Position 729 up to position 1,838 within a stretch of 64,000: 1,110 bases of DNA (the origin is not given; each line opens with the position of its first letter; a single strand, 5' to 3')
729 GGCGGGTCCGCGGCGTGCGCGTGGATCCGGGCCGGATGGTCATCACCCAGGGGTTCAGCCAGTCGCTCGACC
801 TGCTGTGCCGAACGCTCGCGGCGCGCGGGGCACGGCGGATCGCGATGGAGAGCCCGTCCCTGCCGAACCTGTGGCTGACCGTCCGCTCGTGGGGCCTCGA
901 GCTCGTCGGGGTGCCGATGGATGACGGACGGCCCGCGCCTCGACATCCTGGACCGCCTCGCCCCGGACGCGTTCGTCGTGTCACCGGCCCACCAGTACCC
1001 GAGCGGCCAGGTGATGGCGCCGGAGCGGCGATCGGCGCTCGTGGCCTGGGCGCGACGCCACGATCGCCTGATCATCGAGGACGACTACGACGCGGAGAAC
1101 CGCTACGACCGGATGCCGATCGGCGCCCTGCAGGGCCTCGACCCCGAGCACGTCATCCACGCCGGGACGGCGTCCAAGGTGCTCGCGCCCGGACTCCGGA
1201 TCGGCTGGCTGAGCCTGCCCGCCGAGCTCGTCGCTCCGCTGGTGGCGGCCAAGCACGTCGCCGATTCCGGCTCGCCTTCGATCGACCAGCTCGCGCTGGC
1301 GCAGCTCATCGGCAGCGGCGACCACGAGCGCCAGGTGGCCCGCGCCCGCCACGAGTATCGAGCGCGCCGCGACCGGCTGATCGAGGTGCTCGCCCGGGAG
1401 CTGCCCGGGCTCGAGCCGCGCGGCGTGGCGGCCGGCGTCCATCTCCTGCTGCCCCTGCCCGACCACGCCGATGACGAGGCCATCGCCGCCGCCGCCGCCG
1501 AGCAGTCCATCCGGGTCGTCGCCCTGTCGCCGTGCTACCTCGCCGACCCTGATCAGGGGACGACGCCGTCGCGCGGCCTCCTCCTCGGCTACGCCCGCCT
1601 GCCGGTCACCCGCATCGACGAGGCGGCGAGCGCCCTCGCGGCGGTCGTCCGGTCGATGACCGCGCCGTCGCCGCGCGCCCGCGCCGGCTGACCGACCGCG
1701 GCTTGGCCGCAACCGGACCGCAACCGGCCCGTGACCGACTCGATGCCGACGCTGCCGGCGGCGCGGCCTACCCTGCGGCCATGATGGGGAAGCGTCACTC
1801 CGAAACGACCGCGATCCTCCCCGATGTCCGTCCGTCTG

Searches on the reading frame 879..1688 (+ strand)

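Call 58: search_protein_families(library=pfam, proteins=[window:879-1688:+], max_evalue=0.001)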
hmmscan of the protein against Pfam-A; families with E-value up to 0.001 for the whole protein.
window:879-1688:+ (270 aa): 1 family
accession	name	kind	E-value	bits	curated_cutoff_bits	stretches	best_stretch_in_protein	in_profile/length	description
PF00155.27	Aminotran_1_2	-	1.9e-09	37.6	19.7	1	41-230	158-339/361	Aminotransferase class I and II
